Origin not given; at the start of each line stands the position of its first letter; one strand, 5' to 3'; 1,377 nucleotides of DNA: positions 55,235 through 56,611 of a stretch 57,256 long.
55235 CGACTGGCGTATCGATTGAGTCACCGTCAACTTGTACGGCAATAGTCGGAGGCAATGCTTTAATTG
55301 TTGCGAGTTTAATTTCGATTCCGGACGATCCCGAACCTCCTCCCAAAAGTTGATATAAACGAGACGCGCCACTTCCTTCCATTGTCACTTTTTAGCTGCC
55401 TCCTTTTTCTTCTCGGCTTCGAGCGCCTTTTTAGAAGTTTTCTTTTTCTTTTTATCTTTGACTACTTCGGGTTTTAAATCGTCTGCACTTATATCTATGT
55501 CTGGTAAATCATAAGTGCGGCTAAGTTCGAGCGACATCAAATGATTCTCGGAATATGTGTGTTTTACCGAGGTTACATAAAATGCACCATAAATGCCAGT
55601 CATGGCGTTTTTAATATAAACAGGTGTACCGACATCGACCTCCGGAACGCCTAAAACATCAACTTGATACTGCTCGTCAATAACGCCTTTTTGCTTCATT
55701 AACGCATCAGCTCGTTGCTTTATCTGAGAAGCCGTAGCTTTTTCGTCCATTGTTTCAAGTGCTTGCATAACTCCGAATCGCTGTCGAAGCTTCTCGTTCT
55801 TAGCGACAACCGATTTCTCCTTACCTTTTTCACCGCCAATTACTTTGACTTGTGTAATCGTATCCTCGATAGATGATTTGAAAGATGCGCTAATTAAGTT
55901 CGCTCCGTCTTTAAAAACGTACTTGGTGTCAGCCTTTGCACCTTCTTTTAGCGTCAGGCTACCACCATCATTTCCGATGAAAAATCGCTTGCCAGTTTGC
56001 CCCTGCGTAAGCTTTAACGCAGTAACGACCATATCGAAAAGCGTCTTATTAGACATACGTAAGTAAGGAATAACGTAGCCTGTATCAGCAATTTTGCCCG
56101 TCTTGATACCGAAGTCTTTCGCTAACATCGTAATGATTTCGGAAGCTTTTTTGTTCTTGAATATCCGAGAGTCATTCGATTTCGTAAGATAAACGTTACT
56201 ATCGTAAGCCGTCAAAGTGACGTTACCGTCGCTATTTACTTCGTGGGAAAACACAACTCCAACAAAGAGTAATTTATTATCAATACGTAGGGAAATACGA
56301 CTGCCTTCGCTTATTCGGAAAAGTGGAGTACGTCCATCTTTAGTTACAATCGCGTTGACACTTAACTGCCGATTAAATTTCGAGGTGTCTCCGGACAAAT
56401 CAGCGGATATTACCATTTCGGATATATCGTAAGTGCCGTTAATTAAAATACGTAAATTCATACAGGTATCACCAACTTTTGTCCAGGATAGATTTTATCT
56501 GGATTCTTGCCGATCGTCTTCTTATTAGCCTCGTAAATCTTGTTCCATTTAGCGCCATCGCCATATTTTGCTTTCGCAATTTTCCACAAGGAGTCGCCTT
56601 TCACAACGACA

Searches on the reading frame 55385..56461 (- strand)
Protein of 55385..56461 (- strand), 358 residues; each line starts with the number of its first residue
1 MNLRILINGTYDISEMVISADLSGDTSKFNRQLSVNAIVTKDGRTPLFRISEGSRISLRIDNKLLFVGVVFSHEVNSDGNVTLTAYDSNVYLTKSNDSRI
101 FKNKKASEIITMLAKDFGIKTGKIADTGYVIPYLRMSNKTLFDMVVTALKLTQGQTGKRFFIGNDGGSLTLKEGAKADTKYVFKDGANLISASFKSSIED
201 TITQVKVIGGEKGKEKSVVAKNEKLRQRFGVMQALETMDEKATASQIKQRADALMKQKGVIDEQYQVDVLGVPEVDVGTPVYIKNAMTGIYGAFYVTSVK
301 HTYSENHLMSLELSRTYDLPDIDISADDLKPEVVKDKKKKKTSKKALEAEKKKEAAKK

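Call 94: search_protein_families(library=pfam, max_evalue=0.0001, proteins=[window:55385-56461:-])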
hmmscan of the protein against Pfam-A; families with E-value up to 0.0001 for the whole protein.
window:55385-56461:- (358 aa): 2 families
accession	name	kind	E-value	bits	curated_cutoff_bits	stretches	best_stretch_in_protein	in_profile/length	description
PF24032.1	YQBQ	-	1.8e-82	277.5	27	1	24-313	5-293/294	YQBQ-like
PF05954.17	Phage_GPD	-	7.4e-05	22.5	30.1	0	54-138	29-124/305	Phage tail baseplate hub (GPD)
